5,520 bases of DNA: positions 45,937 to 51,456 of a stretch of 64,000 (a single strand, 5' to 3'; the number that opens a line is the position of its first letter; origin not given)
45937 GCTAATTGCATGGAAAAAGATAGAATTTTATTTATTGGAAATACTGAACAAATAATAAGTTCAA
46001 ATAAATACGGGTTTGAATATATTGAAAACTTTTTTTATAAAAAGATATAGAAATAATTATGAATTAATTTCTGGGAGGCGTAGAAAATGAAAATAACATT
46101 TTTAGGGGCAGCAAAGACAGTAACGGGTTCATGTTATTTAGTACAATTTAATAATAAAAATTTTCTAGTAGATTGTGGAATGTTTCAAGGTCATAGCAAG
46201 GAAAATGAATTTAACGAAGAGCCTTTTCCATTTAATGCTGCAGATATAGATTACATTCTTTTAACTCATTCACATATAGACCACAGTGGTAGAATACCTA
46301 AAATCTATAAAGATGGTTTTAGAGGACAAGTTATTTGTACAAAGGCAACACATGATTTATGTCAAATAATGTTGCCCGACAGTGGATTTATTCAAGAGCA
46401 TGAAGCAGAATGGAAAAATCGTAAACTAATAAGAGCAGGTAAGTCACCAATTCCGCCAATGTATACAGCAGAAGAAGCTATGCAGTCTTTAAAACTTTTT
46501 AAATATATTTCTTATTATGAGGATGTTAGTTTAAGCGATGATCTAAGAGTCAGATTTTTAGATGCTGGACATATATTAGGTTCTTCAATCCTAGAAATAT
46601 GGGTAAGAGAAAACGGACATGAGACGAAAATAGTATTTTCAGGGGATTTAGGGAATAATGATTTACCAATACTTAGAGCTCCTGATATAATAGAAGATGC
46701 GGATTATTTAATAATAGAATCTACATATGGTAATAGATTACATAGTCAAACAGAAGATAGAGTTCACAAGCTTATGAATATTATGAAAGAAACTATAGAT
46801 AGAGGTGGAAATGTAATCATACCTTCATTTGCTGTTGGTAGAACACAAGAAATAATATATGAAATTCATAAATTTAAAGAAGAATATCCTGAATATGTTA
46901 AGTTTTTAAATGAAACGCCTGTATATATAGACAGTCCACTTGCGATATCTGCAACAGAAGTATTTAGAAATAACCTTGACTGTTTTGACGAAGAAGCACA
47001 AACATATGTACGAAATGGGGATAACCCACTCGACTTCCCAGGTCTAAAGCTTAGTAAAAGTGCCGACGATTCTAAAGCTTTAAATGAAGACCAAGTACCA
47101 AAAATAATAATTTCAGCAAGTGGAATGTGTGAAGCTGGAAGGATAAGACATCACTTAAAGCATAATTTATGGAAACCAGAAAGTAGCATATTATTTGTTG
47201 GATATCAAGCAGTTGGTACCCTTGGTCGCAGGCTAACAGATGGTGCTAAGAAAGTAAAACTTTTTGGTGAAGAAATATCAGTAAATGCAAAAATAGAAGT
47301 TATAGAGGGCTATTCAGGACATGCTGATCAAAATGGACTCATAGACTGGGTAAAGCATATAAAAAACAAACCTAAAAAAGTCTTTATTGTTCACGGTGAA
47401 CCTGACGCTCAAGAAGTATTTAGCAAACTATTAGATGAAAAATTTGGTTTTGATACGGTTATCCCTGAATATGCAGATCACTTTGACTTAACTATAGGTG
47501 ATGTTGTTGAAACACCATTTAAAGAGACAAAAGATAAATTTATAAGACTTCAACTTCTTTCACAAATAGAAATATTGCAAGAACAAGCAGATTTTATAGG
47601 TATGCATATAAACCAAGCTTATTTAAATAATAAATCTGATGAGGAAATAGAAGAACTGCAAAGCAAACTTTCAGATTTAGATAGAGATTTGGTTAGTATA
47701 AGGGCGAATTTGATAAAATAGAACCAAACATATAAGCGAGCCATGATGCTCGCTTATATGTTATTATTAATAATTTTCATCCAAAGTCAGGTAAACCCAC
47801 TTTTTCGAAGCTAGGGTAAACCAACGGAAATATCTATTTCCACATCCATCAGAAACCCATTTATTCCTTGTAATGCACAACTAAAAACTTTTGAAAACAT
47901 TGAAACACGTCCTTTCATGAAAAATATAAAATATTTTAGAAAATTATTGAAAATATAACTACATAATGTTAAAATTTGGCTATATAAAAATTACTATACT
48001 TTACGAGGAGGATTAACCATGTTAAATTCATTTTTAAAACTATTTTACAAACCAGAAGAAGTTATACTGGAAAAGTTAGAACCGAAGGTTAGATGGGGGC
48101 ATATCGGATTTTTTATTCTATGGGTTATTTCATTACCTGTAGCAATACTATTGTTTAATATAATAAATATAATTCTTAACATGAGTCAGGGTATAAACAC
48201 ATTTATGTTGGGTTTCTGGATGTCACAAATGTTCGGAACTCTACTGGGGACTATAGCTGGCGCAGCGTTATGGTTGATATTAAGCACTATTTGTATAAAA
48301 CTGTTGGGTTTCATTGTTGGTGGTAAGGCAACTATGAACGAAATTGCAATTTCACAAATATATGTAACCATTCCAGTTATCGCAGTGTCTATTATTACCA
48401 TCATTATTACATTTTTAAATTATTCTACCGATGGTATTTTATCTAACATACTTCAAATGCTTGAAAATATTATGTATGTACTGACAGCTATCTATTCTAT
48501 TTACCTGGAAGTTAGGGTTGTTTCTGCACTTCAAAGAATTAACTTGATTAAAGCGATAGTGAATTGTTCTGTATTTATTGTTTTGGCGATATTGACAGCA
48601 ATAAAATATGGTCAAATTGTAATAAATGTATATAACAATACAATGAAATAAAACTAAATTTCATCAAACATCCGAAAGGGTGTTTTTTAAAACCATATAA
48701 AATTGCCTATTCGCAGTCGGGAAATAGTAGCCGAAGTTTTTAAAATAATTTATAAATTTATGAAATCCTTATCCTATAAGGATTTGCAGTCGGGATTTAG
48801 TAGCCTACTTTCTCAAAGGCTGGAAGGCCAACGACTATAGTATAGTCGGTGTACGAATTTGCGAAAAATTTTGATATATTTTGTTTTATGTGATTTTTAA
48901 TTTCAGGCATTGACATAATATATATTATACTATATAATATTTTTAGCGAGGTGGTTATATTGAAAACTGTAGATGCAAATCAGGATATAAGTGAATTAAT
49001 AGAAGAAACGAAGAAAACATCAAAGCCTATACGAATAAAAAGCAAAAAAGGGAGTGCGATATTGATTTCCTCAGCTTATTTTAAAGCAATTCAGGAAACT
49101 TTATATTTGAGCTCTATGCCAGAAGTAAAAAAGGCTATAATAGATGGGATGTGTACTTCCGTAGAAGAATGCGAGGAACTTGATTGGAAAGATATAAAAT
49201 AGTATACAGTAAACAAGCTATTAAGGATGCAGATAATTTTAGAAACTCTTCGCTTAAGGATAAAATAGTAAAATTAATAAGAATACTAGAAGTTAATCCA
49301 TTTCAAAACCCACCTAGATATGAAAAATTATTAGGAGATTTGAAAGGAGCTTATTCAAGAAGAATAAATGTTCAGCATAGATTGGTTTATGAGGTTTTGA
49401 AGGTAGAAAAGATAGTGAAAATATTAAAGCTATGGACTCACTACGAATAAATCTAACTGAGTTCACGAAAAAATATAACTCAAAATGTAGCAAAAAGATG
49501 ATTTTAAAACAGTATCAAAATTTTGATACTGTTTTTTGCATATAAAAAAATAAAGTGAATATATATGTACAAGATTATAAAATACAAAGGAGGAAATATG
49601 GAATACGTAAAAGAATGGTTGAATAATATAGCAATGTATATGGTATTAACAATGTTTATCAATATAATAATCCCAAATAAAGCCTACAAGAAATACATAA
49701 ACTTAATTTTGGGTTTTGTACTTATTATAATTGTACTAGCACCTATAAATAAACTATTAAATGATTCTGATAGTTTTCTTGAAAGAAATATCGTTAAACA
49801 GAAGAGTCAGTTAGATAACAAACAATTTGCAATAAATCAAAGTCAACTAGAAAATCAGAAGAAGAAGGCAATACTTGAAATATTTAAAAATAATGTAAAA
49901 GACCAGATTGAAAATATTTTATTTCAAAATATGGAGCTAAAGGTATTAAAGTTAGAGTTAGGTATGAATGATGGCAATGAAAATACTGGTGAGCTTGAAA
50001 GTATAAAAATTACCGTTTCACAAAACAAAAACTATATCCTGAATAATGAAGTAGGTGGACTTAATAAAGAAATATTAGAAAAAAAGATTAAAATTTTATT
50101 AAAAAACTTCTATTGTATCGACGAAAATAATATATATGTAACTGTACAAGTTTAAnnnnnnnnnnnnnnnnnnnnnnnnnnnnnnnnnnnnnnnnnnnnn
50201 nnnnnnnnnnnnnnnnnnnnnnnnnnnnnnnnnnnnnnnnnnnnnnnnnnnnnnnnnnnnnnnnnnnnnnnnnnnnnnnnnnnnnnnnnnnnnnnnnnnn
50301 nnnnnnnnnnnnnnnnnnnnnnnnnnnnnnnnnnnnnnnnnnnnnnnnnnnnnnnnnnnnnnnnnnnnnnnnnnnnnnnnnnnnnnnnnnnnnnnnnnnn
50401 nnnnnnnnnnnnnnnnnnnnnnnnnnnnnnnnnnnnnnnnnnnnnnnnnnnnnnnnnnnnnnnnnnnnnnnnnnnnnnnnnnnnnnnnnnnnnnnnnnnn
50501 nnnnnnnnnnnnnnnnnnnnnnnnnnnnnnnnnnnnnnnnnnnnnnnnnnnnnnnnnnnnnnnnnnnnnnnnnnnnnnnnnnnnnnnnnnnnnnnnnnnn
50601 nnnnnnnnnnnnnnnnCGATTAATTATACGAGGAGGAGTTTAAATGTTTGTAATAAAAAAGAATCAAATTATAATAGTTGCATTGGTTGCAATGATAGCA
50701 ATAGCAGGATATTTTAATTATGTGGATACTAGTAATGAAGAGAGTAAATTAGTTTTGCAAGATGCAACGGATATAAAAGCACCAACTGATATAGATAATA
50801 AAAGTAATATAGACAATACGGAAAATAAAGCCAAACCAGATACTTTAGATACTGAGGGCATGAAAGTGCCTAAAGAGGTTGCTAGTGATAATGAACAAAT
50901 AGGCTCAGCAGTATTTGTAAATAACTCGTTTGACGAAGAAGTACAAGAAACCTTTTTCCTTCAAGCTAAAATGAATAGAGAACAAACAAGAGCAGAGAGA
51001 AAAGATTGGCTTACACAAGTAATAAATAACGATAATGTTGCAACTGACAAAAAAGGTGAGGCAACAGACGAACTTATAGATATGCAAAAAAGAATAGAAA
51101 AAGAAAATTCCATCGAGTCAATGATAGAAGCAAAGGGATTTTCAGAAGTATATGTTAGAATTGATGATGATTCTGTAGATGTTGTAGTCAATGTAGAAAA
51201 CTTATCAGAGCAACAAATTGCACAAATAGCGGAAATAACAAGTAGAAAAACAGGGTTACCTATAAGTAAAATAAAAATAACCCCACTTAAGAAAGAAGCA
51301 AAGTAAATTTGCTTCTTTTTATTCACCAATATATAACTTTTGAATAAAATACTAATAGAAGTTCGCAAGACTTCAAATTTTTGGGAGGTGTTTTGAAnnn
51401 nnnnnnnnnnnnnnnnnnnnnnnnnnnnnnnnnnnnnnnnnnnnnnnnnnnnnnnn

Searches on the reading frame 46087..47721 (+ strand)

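Call 56: search_protein_families(library=pfam, proteins=[window:46087-47721:+], max_evalue=0.00001)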
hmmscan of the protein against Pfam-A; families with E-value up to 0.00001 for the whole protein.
window:46087-47721:+ (544 aa): 5 families
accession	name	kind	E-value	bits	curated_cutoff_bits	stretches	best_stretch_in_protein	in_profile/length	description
PF10996.14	Beta-Casp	-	6.4e-42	143.3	27.7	1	253-383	1-120/120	Beta-Casp domain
PF07521.17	RMMBL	-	6.2e-22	77.8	21.6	1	397-460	2-63/63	Zn-dependent metallo-hydrolase RNA specificity domain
PF00753.33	Lactamase_B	-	4.6e-13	50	22.7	1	13-75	5-65/196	Metallo-beta-lactamase superfamily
PF16661.11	Lactamase_B_6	-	1.9e-09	37.6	27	1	18-184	1-158/193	Metallo-beta-lactamase superfamily domain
PF12706.13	Lactamase_B_2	-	4.3e-08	33.4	27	1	25-104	2-82/200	Beta-lactamase superfamily domain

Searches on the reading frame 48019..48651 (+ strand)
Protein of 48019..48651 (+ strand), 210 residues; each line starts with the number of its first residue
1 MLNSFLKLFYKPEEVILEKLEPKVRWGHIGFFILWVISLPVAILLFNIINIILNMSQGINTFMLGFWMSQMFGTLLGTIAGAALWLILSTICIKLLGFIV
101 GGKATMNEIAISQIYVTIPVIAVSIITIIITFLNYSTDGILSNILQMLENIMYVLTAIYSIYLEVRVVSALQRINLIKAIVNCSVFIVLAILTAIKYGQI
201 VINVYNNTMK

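Call 57: search_protein_families(library=pfam, proteins=[window:48019-48651:+], max_evalue=0.00001)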
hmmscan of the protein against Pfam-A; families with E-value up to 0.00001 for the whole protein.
window:48019-48651:+ (210 aa): 1 family
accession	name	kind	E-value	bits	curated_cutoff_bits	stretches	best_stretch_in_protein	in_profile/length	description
PF04893.22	Yip1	-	2.3e-06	28.1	28.6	1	26-193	19-169/173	Yip1 domain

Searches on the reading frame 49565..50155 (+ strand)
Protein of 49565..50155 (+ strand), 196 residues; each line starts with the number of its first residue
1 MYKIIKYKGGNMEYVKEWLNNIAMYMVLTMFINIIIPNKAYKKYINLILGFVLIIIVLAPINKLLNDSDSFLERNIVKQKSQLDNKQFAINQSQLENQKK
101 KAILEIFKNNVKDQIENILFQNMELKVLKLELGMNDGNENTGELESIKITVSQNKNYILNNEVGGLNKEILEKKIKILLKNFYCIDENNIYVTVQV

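Call 57: search_protein_families(library=pfam, proteins=[window:49565-50155:+], max_evalue=0.00001)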
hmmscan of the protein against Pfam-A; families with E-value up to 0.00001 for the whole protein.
window:49565-50155:+ (196 aa): 1 family
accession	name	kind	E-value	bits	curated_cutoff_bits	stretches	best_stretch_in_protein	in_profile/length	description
PF09581.16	Spore_III_AF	-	2e-25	90.3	28.3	1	25-192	3-184/185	Stage III sporulation protein AF (Spore_III_AF)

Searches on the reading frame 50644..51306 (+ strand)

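Call 57: search_protein_families(library=pfam, proteins=[window:50644-51306:+], max_evalue=0.00001)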
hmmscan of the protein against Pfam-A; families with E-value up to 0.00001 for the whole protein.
window:50644-51306:+ (220 aa): 1 family
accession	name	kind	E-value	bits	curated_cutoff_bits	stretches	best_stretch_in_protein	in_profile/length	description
PF12685.13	SpoIIIAH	-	5.6e-50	170.4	30.6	1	6-212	1-191/191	SpoIIIAH-like protein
